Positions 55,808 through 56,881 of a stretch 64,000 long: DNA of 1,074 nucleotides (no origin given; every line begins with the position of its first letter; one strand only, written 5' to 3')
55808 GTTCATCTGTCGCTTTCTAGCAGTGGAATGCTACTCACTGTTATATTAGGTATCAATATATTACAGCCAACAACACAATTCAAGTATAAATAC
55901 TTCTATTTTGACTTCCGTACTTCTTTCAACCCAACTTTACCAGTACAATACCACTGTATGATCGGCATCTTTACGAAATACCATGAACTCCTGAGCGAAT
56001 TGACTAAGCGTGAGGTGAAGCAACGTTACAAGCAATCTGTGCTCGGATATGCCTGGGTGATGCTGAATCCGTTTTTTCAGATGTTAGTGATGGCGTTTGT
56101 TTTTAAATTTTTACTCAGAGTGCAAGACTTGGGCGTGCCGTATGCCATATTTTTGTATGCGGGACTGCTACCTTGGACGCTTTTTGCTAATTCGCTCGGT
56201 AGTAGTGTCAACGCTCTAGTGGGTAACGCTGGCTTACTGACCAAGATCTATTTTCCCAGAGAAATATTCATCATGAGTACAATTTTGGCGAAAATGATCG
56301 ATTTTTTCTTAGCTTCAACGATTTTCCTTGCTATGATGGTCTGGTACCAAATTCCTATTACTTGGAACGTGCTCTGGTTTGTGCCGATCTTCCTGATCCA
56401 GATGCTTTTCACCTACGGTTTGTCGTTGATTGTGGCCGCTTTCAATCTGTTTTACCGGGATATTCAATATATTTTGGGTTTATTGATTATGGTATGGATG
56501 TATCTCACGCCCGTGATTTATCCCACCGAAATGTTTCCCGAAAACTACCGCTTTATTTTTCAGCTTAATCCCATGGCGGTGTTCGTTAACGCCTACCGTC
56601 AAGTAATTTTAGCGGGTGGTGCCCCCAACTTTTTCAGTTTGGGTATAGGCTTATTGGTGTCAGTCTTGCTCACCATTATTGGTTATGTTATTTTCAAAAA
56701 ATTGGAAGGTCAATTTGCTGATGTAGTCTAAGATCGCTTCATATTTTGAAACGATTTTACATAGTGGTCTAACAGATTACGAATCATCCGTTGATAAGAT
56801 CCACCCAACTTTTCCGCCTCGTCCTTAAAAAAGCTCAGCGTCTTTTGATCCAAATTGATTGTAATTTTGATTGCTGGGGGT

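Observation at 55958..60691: Wzm/Wzt ABC exporter genes separated by about 1.7 kb containing two TA modules, with a third TA module immediately downstream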

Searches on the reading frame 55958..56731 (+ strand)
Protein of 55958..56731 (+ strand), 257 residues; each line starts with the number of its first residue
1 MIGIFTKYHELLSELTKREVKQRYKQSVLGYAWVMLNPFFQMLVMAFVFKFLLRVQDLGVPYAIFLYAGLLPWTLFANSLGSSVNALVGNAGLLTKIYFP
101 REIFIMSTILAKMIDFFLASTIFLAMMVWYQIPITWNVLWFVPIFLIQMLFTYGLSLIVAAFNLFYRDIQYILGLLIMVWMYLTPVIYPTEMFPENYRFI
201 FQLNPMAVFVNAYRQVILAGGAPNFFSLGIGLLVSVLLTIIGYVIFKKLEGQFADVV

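Call 3: search_protein_families(library=pfam, proteins=[window:55958-56731:+], max_evalue=0.01)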
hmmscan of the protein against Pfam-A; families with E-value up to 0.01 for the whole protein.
window:55958-56731:+ (257 aa): 1 family
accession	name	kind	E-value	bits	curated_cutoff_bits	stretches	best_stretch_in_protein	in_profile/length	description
PF01061.29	ABC2_membrane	-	2.2e-19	70.3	26.9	1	12-217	3-210/211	ABC-2 type transporter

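Call 4: search_protein_families(library=ncbifam, proteins=[window:55958-56731:+], max_evalue=0.01)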
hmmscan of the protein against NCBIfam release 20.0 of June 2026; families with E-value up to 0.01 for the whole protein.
window:55958-56731:+ (257 aa): 4 families
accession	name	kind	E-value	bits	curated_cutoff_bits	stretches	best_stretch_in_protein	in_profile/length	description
NF050109.1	galactan_ABC_perm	equivalog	5.8e-22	78.5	380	1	7-245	19-260/272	galactan export ABC transporter permease subunit Wzm/RfbD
NF050053.1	CapPschTportKpsM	equivalog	4.3e-15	56.4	300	1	11-215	4-215/257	capsule polysaccharide transporter KpsM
TIGR01247.1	drrB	subfamily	2.2e-07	30.8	223.05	1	35-243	17-229/236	daunorubicin resistance ABC transporter membrane protein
TIGR01291.1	nodJ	subfamily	0.001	18.7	206.65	1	121-241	121-238/253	ABC-2 type transporter, NodJ family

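Call 13: find_encoding_contigs(protein=window:55958-56731:+, flank=10000, max_places=6)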
Protein window:55958-56731:+ (257 aa): no gene with exactly this product is on record in the collection.

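Call 15: find_homologous_proteins(query=window:55958-56731:+, max_evalue=1e-20)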
Query window:55958-56731:+ (257 aa): 2399 proteins with E <= 1e-20 among 3738 candidates; the best 120 are listed.
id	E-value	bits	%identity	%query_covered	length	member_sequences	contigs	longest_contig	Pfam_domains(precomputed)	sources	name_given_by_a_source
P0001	8.2e-155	532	96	100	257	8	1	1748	PF01061.30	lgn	-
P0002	9.1e-150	515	93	100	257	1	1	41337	PF01061.30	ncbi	-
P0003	7.6e-149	512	94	98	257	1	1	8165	PF01061.30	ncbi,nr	ncbi:MAG TPA: ABC transporter permease [Candidatus Woesebacteria bacterium]|nr:ABC transporter perme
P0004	1.9e-148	511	93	98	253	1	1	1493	PF01061.30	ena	-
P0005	5.9e-148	509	93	98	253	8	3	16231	PF01061.30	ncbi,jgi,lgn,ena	-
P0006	2.8e-147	507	93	98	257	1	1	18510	PF01061.30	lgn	-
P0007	3.9e-147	507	93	98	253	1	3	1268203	PF01061.30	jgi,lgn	jgi:lipopolysaccharide transport system permease protein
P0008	4.1e-146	503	90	100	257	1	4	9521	PF01061.30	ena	-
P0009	5.5e-145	500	90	100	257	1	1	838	PF01061.30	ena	-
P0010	1.1e-126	440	82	93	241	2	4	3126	PF01061.30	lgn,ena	-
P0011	1.4e-126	439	75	100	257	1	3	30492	PF01061.30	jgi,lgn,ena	-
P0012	2.2e-126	439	76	100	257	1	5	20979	PF01061.30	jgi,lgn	-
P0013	9.7e-126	437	76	98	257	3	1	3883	PF01061.30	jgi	-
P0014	1.7e-125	436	75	100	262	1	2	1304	PF01061.30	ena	-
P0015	5.7e-125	434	75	98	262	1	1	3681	PF01061.30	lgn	-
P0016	1.5e-124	433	77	98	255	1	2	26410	PF01061.30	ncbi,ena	-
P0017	1.3e-123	430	77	97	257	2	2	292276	PF01061.30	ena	-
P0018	1.6e-123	429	76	98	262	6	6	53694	PF01061.30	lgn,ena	-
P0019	1.8e-122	426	75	100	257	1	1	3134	PF01061.30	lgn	-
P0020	2.9e-122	425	75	100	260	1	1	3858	PF01061.30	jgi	-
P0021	5.1e-122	425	78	97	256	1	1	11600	PF01061.30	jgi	jgi:lipopolysaccharide transport system permease protein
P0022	1.1e-121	423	76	97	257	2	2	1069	PF01061.30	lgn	-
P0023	1.4e-121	423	74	100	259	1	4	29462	PF01061.30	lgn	-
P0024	1.5e-121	423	77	97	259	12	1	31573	PF01061.30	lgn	-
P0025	4.2e-121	422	75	100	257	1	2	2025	PF01061.30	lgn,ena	-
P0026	4.3e-121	421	75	100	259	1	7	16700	PF01061.30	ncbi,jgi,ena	jgi:ABC-type polysaccharide/polyol phosphate export permease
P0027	1.3e-120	420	73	100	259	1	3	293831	PF01061.30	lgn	-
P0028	1.4e-120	420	76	99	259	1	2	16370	PF01061.30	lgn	-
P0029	1.4e-120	420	72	100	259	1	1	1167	PF01061.30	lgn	-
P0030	1.4e-120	420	76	98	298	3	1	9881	PF01061.30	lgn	-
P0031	1.6e-120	420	74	100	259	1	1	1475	PF01061.30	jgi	jgi:lipopolysaccharide transport system permease protein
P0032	4.4e-120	418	74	99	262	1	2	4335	PF01061.30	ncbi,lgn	-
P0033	7.4e-120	417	75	100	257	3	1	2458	PF01061.30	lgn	-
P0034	2.4e-119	416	73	100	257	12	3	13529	PF01061.30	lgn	-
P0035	2.4e-119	416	75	97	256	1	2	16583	PF01061.30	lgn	-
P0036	2.9e-119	415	75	100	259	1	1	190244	PF01061.30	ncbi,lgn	ncbi:MAG: ABC transporter permease [Patescibacteria group bacterium]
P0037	4.8e-119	415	72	100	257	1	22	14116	PF01061.30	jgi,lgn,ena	-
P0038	4.9e-119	415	72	100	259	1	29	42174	PF01061.30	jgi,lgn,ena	-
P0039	5.6e-119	415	74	98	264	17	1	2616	PF01061.30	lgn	-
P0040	7.2e-119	414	75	97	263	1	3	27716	PF01061.30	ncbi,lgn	-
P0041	8.3e-119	414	76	98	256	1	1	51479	PF01061.30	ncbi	-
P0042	9.7e-119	414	75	100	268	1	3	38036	PF01061.30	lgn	-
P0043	9.8e-119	414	74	100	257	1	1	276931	PF01061.30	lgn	-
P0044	1.0e-118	414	76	98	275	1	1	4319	PF01061.30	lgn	-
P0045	1.2e-118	413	73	100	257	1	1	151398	PF01061.30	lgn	-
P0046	1.4e-118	413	73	100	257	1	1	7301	PF01061.30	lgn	-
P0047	2.7e-118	412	74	98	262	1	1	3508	PF01061.30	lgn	-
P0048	2.8e-118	412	72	100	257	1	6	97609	PF01061.30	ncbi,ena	-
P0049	4.6e-118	412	74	99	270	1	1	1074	PF01061.30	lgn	-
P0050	7.7e-118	411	73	100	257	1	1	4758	PF01061.30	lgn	-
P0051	8.6e-118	411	73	100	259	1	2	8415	PF01061.30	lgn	-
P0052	9.0e-118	411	73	98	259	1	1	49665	PF01061.30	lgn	-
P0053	9.3e-118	411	71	100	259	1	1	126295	PF01061.30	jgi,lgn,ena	-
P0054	9.3e-118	411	75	99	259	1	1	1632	PF01061.30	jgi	jgi:lipopolysaccharide transport system permease protein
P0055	1.0e-117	410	75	98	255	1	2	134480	PF01061.30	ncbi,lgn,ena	-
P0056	1.0e-117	410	73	100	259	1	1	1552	PF01061.30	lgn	-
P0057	1.1e-117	410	73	98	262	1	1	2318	PF01061.30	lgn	-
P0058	1.1e-117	410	72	100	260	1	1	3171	PF01061.30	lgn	-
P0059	1.2e-117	410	73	100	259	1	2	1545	PF01061.30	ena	-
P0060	1.3e-117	410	71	100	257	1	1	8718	PF01061.30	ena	-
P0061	1.6e-117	410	76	97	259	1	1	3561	PF01061.30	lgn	-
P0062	1.6e-117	410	77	98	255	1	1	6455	PF01061.30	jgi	jgi:lipopolysaccharide transport system permease protein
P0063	2.6e-117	409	73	98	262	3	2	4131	PF01061.30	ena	-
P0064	2.7e-117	409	75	98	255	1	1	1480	PF01061.30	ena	-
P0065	3.1e-117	409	73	98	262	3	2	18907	PF01061.30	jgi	-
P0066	3.6e-117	409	73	98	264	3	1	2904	PF01061.30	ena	-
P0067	3.6e-117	409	73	99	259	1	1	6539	PF01061.30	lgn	-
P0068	4.4e-117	408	75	98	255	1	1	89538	PF01061.30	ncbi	-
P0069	4.7e-117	408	73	98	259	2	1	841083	PF01061.30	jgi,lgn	-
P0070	5.2e-117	408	71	100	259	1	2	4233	PF01061.30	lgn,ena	-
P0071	7.9e-117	408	73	98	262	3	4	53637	PF01061.30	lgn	-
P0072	1.1e-116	407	73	98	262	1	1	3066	PF01061.30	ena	-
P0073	1.2e-116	407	71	100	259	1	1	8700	PF01061.30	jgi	-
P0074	1.5e-116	407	73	98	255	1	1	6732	PF01061.30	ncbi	-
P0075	1.5e-116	407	73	100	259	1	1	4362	PF01061.30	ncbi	-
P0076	2.5e-116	406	74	98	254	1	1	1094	PF01061.30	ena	-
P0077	3.7e-116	405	74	98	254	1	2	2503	PF01061.30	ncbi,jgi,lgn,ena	-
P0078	3.7e-116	405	75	98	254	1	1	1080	PF01061.30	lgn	-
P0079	3.8e-116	405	73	98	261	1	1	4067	PF01061.30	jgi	jgi:ABC-type polysaccharide/polyol phosphate export permease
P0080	6.5e-116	405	72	97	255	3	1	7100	PF01061.30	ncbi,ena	-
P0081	6.9e-116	404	71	98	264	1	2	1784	PF01061.30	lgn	-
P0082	7.0e-116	404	73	98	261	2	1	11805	PF01061.30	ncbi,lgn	-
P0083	1.0e-115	404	72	100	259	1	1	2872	PF01061.30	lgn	-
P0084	1.2e-115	404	75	98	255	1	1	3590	PF01061.30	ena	-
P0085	1.3e-115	404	70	100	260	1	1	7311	PF01061.30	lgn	-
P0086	1.5e-115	403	74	98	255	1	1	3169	PF01061.30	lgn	-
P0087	1.5e-115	403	73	100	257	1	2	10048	PF01061.30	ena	-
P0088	2.2e-115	403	73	98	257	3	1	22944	PF01061.30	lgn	-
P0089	3.0e-115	402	69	99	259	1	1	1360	PF01061.30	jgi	jgi:ABC-type polysaccharide/polyol phosphate export permease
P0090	3.5e-115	402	70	100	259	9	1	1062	PF01061.30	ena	-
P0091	3.5e-115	402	71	98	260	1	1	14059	PF01061.30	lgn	-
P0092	4.1e-115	402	69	100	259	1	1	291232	PF01061.30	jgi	jgi:lipopolysaccharide transport system permease protein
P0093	4.5e-115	402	74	98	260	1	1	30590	PF01061.30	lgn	-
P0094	6.6e-115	401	72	98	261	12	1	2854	PF01061.30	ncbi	-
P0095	8.5e-115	401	72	100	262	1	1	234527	PF01061.30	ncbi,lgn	-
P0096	8.8e-115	401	72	98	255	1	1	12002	PF01061.30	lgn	-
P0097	1.0e-114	401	73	98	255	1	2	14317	PF01061.30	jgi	jgi:lipopolysaccharide transport system permease protein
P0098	2.0e-114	400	70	100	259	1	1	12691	PF01061.30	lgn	-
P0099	2.2e-114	400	72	98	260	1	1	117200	PF01061.30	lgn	-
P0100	2.9e-114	399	72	99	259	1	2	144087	PF01061.30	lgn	-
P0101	3.0e-114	399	71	100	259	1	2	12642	PF01061.30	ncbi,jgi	jgi:lipopolysaccharide transport system permease protein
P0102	3.2e-114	399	71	100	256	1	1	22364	PF01061.30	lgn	-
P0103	3.5e-114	399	70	100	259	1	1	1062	PF01061.30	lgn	-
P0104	4.3e-114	399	74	93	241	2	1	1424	PF01061.30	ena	-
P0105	5.4e-114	398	70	100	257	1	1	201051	PF01061.30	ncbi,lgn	-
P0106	1.2e-113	397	71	98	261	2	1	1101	PF01061.30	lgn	-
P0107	1.3e-113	397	73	98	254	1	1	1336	PF01061.30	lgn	-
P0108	1.4e-113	397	71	100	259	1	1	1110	PF01061.30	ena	-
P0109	1.8e-113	397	74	93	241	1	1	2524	PF01061.30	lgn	-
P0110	2.4e-113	396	70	100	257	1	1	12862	PF01061.30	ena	-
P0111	2.7e-113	396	68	99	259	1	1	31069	PF01061.30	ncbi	-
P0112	2.7e-113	396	72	98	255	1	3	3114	PF01061.30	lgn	-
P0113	3.3e-113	396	73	98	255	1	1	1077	PF01061.30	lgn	-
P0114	3.7e-113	395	70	100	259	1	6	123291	PF01061.30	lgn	-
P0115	3.9e-113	395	71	99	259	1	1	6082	PF01061.30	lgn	-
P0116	3.9e-113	395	72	98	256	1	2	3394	PF01061.30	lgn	-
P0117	4.1e-113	395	73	98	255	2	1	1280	PF01061.30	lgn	-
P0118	4.2e-113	395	73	98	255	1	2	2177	PF01061.30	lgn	-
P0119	4.6e-113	395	70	99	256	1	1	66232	PF01061.30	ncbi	-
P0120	5.0e-113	395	69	98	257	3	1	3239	PF01061.30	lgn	-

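Call 17: find_related_loci(query=A1, collection=genome_contigs, flank=10000)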
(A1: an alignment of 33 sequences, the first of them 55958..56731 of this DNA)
Query A1 (257 aa) in genome_contigs; peptide patterns used: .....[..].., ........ (x = any residue, [..] = any of these).
260 stretches matched a pattern; 244 encode a relative of the query (tblastn E <= 1e-3); the best 80 are kept; 80 distinct loci.
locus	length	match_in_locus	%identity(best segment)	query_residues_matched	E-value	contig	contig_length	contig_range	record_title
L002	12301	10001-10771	93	1-257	4e-157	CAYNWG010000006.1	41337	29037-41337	MAG TPA_asm: uncultured Pseudomonadales bacterium isolate SRP286056_co1_440 genome assembly, contig: NODE_953_length_413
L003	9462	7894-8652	77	5-257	2e-132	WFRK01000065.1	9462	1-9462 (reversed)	MAG: Candidatus Microgenomates bacterium isolate S014_60 k151_99401, whole genome shotgun sequence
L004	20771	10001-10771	75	1-257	1e-126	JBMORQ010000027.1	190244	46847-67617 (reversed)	MAG: Patescibacteria group bacterium isolate Betzabe_MAG184 MAG184_27, whole genome shotgun sequence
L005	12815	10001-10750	75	8-257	4e-126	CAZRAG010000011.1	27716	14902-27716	MAG TPA_asm: uncultured Pseudomonadales bacterium isolate SRP093185_co1_24 genome assembly, contig: NODE_913_length_2771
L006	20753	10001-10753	76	7-257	1e-125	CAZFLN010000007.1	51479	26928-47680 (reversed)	MAG TPA_asm: uncultured Pseudomonadales bacterium isolate SRP344714_co1_414 genome assembly, contig: NODE_1434_length_51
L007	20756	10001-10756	75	6-257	7e-125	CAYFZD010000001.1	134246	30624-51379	MAG TPA_asm: uncultured Pseudomonadales bacterium isolate ERP113451_co1_113 genome assembly, contig: NODE_44_length_1342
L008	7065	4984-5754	75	1-257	3e-125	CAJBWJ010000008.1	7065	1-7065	uncultured bacterium isolate Loc080925-5-5m_bin-0562 genome assembly, contig: bin-0562:08/86, whole genome shotgun seque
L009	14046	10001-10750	74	8-257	5e-124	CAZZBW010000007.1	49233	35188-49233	MAG TPA_asm: uncultured Pseudomonadales bacterium isolate SRP192927_co7_727 genome assembly, contig: NODE_974_length_492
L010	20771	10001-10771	72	1-257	7e-123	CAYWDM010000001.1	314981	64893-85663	MAG TPA_asm: uncultured Pseudomonadales bacterium isolate SRP272421_co4_48 genome assembly, contig: NODE_4_length_314981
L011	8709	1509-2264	71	6-257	2e-120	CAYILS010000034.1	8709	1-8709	MAG TPA_asm: uncultured Pseudomonadales bacterium isolate ERP119705_co23_57 genome assembly, contig: NODE_8614_length_87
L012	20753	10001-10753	70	7-257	3e-119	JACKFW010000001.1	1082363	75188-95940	MAG: Pseudomonadales bacterium isolate HK-STAS-PATE-15 HK-STAS-PATE-15_1, whole genome shotgun sequence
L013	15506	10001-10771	72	1-257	4e-119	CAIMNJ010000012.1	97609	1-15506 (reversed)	uncultured bacterium isolate LaPlata_bin-1529 genome assembly, contig: bin-1529:12/18, whole genome shotgun sequence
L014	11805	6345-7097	73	7-257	1e-118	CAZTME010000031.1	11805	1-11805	MAG TPA_asm: uncultured Pseudomonadales bacterium isolate SRP093185_co1_155 genome assembly, contig: NODE_3858_length_11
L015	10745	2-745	70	10-257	9e-118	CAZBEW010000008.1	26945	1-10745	MAG TPA_asm: uncultured Pseudomonadales bacterium isolate SRP294416_co3_632 genome assembly, contig: NODE_2368_length_26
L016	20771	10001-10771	70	1-257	2e-117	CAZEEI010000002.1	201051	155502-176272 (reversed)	MAG TPA_asm: uncultured Pseudomonadales bacterium isolate SRP192927_co7_719 genome assembly, contig: NODE_34_length_2010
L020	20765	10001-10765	66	3-257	1e-114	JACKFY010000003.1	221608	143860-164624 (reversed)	MAG: Pseudomonadales bacterium isolate HK-STAS-PATE-17 HK-STAS-PATE-17_3, whole genome shotgun sequence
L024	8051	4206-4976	66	1-257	4e-108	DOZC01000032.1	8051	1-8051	MAG TPA_asm: Candidatus Paceibacterota bacterium isolate UBA9650 contig_14463, whole genome shotgun sequence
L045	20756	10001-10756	58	7-255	1e-90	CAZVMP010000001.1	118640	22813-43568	MAG TPA_asm: uncultured Gammaproteobacteria bacterium isolate binchicken_co45_820 genome assembly, contig: NODE_83_lengt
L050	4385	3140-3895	57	7-255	2e-87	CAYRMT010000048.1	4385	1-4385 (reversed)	MAG TPA_asm: uncultured Gammaproteobacteria bacterium isolate SRP192927_co2_434 genome assembly, contig: NODE_48815_leng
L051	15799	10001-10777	54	2-257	9e-87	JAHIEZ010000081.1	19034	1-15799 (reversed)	MAG: Patescibacteria group bacterium isolate KR11_0.1_MetaG.mb.53 KR11_0.1_MetaG.mb.53_k141_963067, whole genome shotgun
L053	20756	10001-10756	54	7-255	6e-85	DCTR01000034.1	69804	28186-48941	MAG TPA_asm: Candidatus Shapirobacteria bacterium UBA1435 UBA1435_contig_10013, whole genome shotgun sequence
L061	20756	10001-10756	54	7-255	3e-76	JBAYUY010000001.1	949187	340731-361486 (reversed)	MAG: Candidatus Shapirobacteria bacterium isolate SO_2016_LW3_47 scaffold00001_LW162_2016, whole genome shotgun sequence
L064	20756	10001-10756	55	7-255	2e-81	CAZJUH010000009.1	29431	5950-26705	MAG TPA_asm: uncultured Gammaproteobacteria bacterium isolate binchicken_co220_54 genome assembly, contig: NODE_915_leng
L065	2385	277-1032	54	7-255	7e-76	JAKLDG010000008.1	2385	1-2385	MAG: Patescibacteria group bacterium isolate RA.bin104 RA.bin104_8, whole genome shotgun sequence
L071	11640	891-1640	41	8-257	6e-65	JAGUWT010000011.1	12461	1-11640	MAG: Thermodesulfovibrionales bacterium isolate DeMMO4_11 c_000000049446, whole genome shotgun sequence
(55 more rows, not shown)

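Call 22: find_encoding_contigs(protein=P0007, flank=10000, max_places=3)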
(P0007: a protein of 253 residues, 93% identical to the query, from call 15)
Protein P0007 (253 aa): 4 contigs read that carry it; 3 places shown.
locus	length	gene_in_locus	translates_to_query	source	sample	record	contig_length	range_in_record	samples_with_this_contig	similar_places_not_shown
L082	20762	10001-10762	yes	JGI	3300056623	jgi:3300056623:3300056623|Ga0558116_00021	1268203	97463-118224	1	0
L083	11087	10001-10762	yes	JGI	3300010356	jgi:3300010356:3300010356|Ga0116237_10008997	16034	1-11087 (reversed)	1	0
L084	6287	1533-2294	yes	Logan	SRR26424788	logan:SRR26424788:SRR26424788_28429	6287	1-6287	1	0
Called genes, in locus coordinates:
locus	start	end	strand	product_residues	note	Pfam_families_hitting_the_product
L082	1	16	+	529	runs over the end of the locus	PF02366:PMT (weak)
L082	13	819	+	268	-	PF00535:Glycos_transf_2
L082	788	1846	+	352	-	PF13439:Glyco_transf_4, PF00534:Glycos_transf_1, PF13692:Glyco_trans_1_4, PF20706:GT4-conflict (weak)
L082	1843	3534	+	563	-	PF10131:PTPS_related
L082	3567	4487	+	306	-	PF01073:3Beta_HSD, PF01370:Epimerase, PF04321:RmlD_sub_bind, PF05368:NmrA (weak), PF16363:GDP_Man_Dehyd, PF13460:NAD_binding_10, PF02719:Polysacc_synt_2, PF07993:NAD_binding_4 (weak)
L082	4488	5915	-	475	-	-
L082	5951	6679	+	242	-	PF00483:NTP_transferase, PF12804:NTP_transf_3 (weak)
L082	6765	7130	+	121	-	-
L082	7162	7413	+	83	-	-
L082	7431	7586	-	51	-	-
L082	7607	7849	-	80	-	-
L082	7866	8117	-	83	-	-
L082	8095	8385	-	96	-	PF04365:BrnT_toxin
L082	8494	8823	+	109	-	-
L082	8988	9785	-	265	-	-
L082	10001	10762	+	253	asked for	PF01061:ABC2_membrane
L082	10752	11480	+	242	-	PF02463:SMC_N (faint), PF00005:ABC_tran, PF13304:AAA_21 (faint)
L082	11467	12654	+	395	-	PF13439:Glyco_transf_4 (faint), PF20706:GT4-conflict (weak), PF00534:Glycos_transf_1, PF13692:Glyco_trans_1_4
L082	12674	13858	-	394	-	PF00534:Glycos_transf_1, PF13692:Glyco_trans_1_4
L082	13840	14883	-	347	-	PF00534:Glycos_transf_1, PF13692:Glyco_trans_1_4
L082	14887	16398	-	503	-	PF08241:Methyltransf_11 (faint), PF13489:Methyltransf_23, PF13649:Methyltransf_25 (weak)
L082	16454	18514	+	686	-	-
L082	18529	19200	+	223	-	PF01209:Ubie_methyltran (weak), PF05219:DREV (weak), PF13489:Methyltransf_23, PF07021:MetW (weak), PF13847:Methyltransf_31, PF08241:Methyltransf_11, PF08242:Methyltransf_12, PF13649:Methyltransf_25, +1 more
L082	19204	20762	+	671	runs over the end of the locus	PF13522:GATase_6 (weak), PF13537:GATase_7 (weak)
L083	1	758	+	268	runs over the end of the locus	PF00535:Glycos_transf_2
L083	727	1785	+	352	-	PF13439:Glyco_transf_4, PF00534:Glycos_transf_1, PF13692:Glyco_trans_1_4, PF20706:GT4-conflict (weak)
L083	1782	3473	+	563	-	PF10131:PTPS_related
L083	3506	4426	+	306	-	PF01073:3Beta_HSD, PF01370:Epimerase, PF02719:Polysacc_synt_2, PF04321:RmlD_sub_bind, PF05368:NmrA (weak), PF16363:GDP_Man_Dehyd, PF13460:NAD_binding_10, PF07993:NAD_binding_4 (weak)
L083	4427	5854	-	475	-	-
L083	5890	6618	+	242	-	PF00483:NTP_transferase, PF12804:NTP_transf_3 (weak)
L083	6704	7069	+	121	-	-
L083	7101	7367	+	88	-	-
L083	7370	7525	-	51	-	-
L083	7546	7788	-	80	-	-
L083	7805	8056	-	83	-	-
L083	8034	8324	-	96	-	PF04365:BrnT_toxin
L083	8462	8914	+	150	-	-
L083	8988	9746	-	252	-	-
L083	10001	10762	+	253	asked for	PF01061:ABC2_membrane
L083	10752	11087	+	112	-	?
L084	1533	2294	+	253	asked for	PF01061:ABC2_membrane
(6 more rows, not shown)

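Call 23: find_encoding_contigs(protein=P0006, flank=10000, max_places=3)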
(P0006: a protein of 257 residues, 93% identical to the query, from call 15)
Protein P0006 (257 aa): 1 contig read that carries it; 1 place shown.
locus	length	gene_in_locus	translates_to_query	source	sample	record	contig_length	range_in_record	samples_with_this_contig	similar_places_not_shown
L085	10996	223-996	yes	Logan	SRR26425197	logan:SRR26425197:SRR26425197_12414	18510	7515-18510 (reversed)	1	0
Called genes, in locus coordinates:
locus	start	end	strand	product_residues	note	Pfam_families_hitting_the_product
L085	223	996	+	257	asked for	PF01061:ABC2_membrane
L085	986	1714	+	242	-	PF02463:SMC_N (faint), PF00005:ABC_tran, PF13304:AAA_21 (faint)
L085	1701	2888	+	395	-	PF13439:Glyco_transf_4 (faint), PF20706:GT4-conflict (weak), PF00534:Glycos_transf_1, PF13692:Glyco_trans_1_4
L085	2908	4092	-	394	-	PF00534:Glycos_transf_1, PF13692:Glyco_trans_1_4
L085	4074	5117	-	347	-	PF00534:Glycos_transf_1, PF13692:Glyco_trans_1_4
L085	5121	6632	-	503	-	PF08241:Methyltransf_11 (faint), PF13489:Methyltransf_23, PF13649:Methyltransf_25 (weak)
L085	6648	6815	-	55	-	-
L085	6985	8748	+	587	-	-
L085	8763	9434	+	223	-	PF01209:Ubie_methyltran (weak), PF05219:DREV (weak), PF13489:Methyltransf_23, PF07021:MetW (weak), PF13847:Methyltransf_31, PF08241:Methyltransf_11, PF08242:Methyltransf_12, PF13649:Methyltransf_25, +1 more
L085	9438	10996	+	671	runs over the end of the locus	PF13522:GATase_6 (weak), PF13537:GATase_7 (weak)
